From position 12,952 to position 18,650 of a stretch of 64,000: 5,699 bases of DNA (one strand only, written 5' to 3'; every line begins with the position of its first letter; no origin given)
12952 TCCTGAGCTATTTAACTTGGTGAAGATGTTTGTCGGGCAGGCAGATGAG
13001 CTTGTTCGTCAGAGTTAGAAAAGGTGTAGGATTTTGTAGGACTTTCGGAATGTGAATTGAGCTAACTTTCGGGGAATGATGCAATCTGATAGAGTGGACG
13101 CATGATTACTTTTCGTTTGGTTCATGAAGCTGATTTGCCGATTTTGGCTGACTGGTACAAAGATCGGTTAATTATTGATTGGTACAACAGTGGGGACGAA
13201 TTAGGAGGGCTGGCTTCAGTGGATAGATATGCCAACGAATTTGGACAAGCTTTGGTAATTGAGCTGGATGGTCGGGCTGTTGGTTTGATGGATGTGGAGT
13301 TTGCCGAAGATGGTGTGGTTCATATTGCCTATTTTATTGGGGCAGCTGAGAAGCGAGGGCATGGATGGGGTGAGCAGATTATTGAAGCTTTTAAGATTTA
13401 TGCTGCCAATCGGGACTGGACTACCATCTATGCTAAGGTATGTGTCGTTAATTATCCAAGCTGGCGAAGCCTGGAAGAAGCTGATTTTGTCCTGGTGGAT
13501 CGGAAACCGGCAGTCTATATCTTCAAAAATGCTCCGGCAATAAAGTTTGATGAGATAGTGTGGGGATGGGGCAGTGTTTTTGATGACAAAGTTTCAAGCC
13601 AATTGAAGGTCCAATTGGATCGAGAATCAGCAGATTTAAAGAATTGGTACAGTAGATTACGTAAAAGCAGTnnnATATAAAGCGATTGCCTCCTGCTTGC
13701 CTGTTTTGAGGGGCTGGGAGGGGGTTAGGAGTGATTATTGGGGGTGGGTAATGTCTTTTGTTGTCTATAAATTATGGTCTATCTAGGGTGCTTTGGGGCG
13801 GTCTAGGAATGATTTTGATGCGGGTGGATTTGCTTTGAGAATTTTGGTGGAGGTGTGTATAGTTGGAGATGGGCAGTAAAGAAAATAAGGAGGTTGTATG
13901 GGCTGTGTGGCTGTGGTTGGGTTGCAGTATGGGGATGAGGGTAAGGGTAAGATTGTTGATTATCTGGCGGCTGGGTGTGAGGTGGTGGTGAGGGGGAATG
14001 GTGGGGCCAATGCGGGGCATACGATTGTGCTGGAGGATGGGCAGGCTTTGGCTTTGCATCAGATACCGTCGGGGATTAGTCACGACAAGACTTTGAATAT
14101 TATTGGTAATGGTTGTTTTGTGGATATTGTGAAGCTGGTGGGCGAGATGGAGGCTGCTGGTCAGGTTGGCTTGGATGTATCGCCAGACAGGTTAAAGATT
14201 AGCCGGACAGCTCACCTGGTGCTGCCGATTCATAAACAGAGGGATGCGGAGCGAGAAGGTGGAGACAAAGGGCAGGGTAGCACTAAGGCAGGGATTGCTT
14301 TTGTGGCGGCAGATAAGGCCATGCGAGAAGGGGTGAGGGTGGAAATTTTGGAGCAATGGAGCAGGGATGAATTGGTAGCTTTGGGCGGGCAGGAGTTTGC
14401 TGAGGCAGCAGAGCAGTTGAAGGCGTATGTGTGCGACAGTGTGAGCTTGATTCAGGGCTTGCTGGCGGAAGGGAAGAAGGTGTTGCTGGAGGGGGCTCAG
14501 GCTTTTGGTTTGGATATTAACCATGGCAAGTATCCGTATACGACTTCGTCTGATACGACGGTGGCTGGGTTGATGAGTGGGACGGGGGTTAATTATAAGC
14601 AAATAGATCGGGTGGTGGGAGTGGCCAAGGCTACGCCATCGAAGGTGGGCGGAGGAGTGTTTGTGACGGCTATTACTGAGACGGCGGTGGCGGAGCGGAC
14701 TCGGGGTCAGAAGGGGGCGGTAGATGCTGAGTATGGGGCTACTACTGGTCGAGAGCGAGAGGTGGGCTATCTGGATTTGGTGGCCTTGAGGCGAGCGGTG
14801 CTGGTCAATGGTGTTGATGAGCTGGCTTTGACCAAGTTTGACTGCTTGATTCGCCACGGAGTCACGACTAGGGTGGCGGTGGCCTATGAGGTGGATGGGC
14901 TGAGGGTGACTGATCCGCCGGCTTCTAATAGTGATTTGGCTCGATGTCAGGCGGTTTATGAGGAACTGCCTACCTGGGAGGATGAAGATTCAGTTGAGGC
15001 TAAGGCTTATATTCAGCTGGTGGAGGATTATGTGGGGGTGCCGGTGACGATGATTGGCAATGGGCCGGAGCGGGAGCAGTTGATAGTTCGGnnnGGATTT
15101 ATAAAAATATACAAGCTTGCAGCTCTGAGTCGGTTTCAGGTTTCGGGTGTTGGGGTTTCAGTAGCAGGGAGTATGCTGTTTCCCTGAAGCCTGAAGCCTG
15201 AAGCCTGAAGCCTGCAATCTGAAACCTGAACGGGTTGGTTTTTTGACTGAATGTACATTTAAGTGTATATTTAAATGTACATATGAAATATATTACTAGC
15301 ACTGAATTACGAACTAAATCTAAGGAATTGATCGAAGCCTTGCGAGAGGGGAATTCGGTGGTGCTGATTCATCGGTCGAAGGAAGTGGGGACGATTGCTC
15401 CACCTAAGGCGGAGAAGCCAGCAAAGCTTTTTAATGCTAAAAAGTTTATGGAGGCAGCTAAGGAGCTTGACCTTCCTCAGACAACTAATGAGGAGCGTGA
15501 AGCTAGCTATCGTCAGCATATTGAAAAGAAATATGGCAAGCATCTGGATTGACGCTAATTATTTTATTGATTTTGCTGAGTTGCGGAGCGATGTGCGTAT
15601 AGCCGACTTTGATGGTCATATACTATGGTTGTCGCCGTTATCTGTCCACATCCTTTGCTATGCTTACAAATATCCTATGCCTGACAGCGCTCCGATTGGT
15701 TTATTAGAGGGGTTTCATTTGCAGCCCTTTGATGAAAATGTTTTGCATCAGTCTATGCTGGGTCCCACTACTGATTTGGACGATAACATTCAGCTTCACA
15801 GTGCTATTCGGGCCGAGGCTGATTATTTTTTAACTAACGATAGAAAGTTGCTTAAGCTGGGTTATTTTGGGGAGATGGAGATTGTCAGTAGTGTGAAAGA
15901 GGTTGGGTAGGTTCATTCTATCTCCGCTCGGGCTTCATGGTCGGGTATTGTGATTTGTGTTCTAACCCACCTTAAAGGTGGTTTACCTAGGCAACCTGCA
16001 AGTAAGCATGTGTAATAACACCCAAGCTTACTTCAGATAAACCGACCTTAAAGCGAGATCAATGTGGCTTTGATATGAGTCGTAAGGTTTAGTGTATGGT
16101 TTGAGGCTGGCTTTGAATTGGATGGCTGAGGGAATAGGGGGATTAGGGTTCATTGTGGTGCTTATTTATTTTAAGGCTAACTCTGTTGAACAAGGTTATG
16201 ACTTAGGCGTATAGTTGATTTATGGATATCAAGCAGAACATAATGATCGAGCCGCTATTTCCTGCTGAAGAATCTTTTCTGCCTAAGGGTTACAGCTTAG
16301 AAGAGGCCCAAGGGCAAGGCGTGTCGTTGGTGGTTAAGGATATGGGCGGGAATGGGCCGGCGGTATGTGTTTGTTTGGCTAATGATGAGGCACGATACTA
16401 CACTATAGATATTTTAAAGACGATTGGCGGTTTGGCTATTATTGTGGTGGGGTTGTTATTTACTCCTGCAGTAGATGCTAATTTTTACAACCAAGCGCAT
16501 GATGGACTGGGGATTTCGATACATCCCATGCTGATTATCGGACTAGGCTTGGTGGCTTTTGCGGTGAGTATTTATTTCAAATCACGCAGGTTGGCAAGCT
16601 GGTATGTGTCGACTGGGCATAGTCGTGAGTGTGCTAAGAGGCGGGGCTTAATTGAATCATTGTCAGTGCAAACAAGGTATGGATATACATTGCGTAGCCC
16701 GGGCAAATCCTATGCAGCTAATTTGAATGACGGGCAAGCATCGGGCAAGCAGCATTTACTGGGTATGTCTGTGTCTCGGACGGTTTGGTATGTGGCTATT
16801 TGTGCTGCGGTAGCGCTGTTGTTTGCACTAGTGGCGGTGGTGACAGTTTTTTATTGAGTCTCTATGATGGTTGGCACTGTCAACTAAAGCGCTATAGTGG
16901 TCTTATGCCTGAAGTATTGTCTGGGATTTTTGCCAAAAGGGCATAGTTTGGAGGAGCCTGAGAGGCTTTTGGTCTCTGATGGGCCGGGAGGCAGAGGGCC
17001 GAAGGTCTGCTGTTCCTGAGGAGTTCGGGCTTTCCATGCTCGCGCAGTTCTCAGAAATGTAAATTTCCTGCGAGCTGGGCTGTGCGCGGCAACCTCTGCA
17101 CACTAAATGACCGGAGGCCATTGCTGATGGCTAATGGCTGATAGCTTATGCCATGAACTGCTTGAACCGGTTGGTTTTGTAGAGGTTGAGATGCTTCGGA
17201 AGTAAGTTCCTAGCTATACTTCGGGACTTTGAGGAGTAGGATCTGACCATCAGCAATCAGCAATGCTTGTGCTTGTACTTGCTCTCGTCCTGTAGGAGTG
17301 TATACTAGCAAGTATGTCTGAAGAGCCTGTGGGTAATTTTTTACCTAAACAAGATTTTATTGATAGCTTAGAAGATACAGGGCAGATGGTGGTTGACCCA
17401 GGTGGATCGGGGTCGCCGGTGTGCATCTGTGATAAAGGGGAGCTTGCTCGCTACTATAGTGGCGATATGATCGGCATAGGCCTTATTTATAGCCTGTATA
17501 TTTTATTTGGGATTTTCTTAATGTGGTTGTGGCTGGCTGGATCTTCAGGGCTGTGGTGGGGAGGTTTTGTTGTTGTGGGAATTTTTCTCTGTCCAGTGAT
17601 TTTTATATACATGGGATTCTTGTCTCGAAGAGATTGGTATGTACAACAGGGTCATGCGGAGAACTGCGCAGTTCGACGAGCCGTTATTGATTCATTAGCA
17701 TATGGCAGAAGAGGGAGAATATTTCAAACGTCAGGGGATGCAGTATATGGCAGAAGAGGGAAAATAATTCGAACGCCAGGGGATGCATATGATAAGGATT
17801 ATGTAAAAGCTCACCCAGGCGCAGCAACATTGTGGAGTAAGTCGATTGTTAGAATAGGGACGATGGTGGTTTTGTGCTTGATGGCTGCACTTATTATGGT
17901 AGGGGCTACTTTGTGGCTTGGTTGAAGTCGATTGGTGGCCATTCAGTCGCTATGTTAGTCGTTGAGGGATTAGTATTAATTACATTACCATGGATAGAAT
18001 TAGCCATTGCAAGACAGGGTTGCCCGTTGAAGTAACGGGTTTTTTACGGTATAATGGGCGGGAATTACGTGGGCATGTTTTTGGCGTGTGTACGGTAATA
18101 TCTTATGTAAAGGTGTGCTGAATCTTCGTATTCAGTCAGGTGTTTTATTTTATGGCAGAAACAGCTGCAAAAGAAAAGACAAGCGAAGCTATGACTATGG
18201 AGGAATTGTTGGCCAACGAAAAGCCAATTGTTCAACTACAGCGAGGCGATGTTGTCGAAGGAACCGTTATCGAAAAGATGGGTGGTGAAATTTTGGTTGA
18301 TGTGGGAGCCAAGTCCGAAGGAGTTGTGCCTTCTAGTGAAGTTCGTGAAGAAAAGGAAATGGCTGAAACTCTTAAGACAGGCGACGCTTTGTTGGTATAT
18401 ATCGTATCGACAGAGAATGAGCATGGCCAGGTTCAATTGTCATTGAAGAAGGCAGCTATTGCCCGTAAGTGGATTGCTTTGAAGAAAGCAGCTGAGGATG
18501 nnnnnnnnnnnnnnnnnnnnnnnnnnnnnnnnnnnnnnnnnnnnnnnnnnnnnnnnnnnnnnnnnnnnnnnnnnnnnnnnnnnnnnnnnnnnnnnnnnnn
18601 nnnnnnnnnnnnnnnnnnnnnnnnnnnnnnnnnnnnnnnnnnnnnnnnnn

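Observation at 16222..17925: Tandem paralogous Cys-motif membrane proteins separated by a 450-nt GC-rich structured spacer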

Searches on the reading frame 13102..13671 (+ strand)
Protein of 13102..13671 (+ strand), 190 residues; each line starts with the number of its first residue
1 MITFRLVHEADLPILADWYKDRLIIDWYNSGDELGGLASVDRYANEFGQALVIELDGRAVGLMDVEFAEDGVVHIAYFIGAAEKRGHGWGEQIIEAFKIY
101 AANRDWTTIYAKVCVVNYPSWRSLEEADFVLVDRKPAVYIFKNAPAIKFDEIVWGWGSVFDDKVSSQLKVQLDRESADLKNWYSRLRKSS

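Call 45: search_protein_families(library=pfam, proteins=[window:13102-13671:+], max_evalue=0.1)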
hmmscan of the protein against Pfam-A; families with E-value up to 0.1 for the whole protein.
window:13102-13671:+ (190 aa): 4 families
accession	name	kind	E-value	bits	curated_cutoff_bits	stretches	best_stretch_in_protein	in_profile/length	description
PF13523.12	Acetyltransf_8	-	3.5e-06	27.1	27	1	9-132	3-140/145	Acetyltransferase (GNAT) domain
PF00583.31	Acetyltransf_1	-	7.1e-06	26.7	20.7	1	27-126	16-113/116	Acetyltransferase (GNAT) family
PF13302.13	Acetyltransf_3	-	2.1e-05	25.6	25.4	1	3-129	3-137/138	Acetyltransferase (GNAT) domain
PF13508.13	Acetyltransf_7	-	0.0045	17.8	27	1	48-104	3-58/84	Acetyltransferase (GNAT) domain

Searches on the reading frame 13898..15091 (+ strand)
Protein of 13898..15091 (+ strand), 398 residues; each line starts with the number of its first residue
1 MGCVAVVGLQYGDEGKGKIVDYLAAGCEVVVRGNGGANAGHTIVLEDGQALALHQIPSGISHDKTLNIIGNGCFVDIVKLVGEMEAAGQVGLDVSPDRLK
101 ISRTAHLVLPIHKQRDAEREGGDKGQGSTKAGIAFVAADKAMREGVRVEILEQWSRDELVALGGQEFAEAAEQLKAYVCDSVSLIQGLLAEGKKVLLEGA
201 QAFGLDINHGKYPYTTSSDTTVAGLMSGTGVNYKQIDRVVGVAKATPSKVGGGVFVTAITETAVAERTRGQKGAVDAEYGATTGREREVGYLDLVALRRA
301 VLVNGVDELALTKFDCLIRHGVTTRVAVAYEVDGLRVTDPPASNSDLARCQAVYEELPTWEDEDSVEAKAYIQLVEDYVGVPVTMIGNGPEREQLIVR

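Call 45: search_protein_families(library=pfam, proteins=[window:13898-15091:+], max_evalue=0.1)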
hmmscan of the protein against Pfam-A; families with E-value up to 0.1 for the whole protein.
window:13898-15091:+ (398 aa): 2 families
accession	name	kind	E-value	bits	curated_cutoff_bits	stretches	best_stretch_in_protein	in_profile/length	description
PF00709.27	Adenylsucc_synt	-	3.5e-117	392.1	27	2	165-396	182-416/416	Adenylosuccinate synthetase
PF24128.1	Phage_zn_bind_4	-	0.091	13.4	27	0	310-352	11-53/63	Phage zinc binding protein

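Call 52: find_homologous_proteins(query=window:13898-15091:+, max_evalue=1e-100)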
Query window:13898-15091:+ (398 aa): 283 proteins with E <= 1e-100 among 8000 candidates; the best 120 are listed.
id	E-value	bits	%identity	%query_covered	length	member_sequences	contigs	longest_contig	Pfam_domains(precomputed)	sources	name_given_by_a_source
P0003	1.5e-256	868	100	100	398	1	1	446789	PF00709.28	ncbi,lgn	-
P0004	6.1e-185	633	71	99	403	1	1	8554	PF00709.28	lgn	-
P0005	1.3e-183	628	71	99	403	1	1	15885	PF00709.28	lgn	-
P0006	2.6e-183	627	70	100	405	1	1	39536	PF00709.28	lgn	-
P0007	9.5e-182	622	69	99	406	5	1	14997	PF00709.28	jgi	jgi:adenylosuccinate synthase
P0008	1.8e-181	621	70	99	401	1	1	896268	PF00709.28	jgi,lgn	jgi:adenylosuccinate synthase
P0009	7.5e-181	619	70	99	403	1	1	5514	PF00709.28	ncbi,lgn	-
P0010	1.1e-180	619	69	99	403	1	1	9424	PF00709.28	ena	-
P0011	1.7e-180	618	69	99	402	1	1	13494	PF00709.28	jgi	jgi:adenylosuccinate synthase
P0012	2.7e-180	617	69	99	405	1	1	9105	PF00709.28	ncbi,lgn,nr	ncbi:MAG TPA: adenylosuccinate synthetase [Candidatus Saccharimonadales bacterium]|nr:adenylosuccina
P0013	1.2e-179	615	69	99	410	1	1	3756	PF00709.28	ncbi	-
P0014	6.2e-179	613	69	99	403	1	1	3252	PF00709.28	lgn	-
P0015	1.8e-178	611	69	99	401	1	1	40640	PF00709.28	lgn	-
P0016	4.5e-178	610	67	99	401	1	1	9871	PF00709.28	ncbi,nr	ncbi:MAG TPA: adenylosuccinate synthetase [Candidatus Saccharimonadales bacterium]|nr:adenylosuccina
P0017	4.3e-177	607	68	99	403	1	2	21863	PF00709.28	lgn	-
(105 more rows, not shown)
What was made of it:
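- The best non-self PurA is 71% identical (call 52).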

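Call 53: find_encoding_contigs(protein=P0008, flank=10000, max_places=1)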
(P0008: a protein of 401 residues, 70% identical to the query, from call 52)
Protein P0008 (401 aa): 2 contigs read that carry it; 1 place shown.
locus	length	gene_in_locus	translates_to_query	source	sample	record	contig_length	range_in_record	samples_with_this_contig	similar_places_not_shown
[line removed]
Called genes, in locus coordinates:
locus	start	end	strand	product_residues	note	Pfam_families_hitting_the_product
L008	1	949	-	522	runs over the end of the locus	PF00932:LTD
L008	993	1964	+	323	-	PF00274:Glycolytic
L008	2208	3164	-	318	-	PF00316:FBPase, PF00459:Inositol_P (faint), PF18913:FBPase_C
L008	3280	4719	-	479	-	PF13567:DUF4131, PF03772:Competence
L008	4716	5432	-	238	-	PF07510:GmrSD_C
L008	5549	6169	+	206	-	-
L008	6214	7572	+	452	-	PF01794:Ferric_reduct, PF08022:FAD_binding_8 (weak), PF00175:NAD_binding_1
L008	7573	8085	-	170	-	-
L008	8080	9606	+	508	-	PF00117:GATase, PF07722:Peptidase_C26, PF02540:NAD_synthase (weak), PF03054:tRNA_Me_trans (faint), PF00958:GMP_synt_C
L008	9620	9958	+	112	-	-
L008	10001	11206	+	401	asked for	PF00709:Adenylsucc_synt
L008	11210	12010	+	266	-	PF00215:OMPdecase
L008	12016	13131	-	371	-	PF06849:DUF1246, PF06973:DUF1297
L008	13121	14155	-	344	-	PF06849:DUF1246, PF06973:DUF1297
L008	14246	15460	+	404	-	PF01702:TGT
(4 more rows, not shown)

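Call 54: find_encoding_contigs(protein=P0006, flank=10000, max_places=1)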
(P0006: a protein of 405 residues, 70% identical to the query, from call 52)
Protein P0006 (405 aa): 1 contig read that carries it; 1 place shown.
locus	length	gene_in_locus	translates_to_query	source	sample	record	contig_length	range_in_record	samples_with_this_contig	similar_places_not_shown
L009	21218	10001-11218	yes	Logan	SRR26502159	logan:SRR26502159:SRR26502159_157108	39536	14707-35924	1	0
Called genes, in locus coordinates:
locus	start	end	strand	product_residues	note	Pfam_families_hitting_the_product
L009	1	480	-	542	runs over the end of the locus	PF00932:LTD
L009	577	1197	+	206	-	-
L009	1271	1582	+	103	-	-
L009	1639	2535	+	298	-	PF00274:Glycolytic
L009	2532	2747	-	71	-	-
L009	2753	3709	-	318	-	PF00316:FBPase, PF18913:FBPase_C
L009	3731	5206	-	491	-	PF13567:DUF4131 (weak), PF03772:Competence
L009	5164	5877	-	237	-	PF07510:GmrSD_C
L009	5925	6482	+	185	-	PF28549:NDPSase_N, PF00293:NUDIX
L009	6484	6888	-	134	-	-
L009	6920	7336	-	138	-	-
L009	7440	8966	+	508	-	PF00117:GATase, PF07722:Peptidase_C26, PF02540:NAD_synthase (weak), PF00958:GMP_synt_C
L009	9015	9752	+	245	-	-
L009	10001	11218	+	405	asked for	PF00709:Adenylsucc_synt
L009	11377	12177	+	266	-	PF00215:OMPdecase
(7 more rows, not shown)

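Call 55: find_encoding_contigs(protein=P0005, flank=10000, max_places=1)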
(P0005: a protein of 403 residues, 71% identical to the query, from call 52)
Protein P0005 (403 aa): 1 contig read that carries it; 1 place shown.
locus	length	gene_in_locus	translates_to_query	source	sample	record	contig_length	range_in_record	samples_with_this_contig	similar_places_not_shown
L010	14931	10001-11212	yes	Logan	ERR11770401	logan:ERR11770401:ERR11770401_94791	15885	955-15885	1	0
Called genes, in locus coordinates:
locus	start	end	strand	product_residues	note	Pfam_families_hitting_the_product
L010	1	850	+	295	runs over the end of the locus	PF00274:Glycolytic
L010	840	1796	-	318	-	PF00316:FBPase, PF18913:FBPase_C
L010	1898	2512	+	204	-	-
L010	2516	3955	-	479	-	PF13567:DUF4131 (weak), PF03772:Competence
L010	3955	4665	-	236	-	PF07510:GmrSD_C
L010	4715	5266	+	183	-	PF28549:NDPSase_N, PF00293:NUDIX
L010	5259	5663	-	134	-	-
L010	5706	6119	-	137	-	-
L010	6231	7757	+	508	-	PF00117:GATase, PF07722:Peptidase_C26, PF02540:NAD_synthase (faint), PF03054:tRNA_Me_trans (faint), PF00958:GMP_synt_C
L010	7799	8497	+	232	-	-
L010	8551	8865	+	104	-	-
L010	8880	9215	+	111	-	-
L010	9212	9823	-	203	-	-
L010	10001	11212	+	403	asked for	PF00709:Adenylsucc_synt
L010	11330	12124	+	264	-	PF00215:OMPdecase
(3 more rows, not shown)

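Call 56: find_encoding_contigs(protein=P0015, flank=10000, max_places=1)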
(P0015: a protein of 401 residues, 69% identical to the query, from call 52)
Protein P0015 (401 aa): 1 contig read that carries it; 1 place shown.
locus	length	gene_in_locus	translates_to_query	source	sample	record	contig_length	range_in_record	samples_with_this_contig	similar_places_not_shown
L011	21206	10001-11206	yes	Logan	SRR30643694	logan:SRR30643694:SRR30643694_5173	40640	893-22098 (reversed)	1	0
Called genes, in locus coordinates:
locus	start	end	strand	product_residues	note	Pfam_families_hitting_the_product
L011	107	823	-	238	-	-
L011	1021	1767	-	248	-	-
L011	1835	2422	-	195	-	PF07501:G5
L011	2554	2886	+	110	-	-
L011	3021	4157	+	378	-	-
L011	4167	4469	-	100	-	-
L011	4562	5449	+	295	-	PF00274:Glycolytic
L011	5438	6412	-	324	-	PF00316:FBPase, PF18913:FBPase_C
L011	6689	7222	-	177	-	-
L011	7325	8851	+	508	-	PF00117:GATase, PF07722:Peptidase_C26, PF02540:NAD_synthase (faint), PF03054:tRNA_Me_trans (faint), PF00958:GMP_synt_C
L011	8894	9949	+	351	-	PF00856:SET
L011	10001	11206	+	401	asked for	PF00709:Adenylsucc_synt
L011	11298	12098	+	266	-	PF00215:OMPdecase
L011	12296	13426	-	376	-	PF06849:DUF1246, PF06973:DUF1297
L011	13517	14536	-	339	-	PF06849:DUF1246, PF06973:DUF1297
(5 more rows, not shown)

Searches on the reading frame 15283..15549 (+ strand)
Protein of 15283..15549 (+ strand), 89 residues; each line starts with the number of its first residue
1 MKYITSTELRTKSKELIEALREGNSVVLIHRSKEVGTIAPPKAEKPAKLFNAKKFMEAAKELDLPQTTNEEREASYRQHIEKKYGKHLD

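Call 30: search_protein_families(library=ncbifam, proteins=[window:15283-15549:+], max_evalue=1)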
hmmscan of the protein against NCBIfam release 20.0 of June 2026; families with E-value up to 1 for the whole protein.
window:15283-15549:+ (89 aa): 1 family
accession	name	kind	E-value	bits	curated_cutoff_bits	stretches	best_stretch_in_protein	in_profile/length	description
TIGR01552.1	phd_fam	subfamily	0.075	12.4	20.8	1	4-35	2-33/53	type II toxin-antitoxin system prevent-host-death family antitoxin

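Call 31: search_protein_families(library=phrogs, proteins=[window:15283-15549:+], max_evalue=1)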
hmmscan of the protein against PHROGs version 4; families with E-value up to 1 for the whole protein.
window:15283-15549:+ (89 aa): 0 families

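Call 32: search_protein_families(library=padloc, proteins=[window:15283-15549:+], max_evalue=1)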
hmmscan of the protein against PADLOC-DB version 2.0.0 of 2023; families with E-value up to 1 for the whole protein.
window:15283-15549:+ (89 aa): 0 families

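Call 45: search_protein_families(library=pfam, proteins=[window:15283-15549:+], max_evalue=0.1)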
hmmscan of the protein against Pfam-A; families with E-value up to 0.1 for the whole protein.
window:15283-15549:+ (89 aa): 1 family
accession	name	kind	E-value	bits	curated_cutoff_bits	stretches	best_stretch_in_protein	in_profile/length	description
PF02604.26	PhdYeFM_antitox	-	0.00071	19.7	29.8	1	1-41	1-42/74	Antitoxin Phd_YefM, type II toxin-antitoxin system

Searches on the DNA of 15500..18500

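Call 4: search_rna_families(source=window, start=15500, end=18500, threshold=evalue, max_evalue=1, show_alignments=3)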
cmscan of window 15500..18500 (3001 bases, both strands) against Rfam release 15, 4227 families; matches with E-value up to 1: 0.
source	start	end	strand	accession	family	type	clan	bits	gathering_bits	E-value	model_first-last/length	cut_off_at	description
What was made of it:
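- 17020..17313 (+): Rest of the spacer, of unassigned origin. It has no significant similarity to the paralogs in any frame, no ORF that looks like a membrane helix, and no known RNA family. No Rfam match (call 4).
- On Structured cis-regulatory RNA (riboswitch or attenuator): cmscan of 15500-18500 at E<=1 returned 0 matches (call 4).
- No Rfam family matches at E<=1 (call 4).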

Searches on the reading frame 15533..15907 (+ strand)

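Call 30: search_protein_families(library=ncbifam, proteins=[window:15533-15907:+], max_evalue=1)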
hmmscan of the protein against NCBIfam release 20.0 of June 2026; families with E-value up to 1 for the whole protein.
window:15533-15907:+ (125 aa): 1 family
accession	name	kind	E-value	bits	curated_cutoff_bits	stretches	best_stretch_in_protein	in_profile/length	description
TIGR00305.1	TIGR00305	equivalog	0.049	13.9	29.15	1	79-109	85-115/115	putative toxin-antitoxin system toxin component, PIN family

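Call 31: search_protein_families(library=phrogs, proteins=[window:15533-15907:+], max_evalue=1)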
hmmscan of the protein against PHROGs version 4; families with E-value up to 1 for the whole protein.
window:15533-15907:+ (125 aa): 1 family
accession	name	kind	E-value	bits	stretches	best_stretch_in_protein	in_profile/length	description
phrog_14427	-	unknown function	0.00064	20.6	1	81-119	88-126/139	-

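Call 32: search_protein_families(library=padloc, proteins=[window:15533-15907:+], max_evalue=1)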
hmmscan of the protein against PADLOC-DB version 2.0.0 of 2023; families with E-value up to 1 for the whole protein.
window:15533-15907:+ (125 aa): 0 families

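Call 45: search_protein_families(library=pfam, proteins=[window:15533-15907:+], max_evalue=0.1)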
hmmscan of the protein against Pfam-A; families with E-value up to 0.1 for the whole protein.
window:15533-15907:+ (125 aa): 1 family
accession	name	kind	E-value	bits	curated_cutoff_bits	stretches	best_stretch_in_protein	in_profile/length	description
PF13470.12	PIN_3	-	0.031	15.5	27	1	65-105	75-115/115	PIN domain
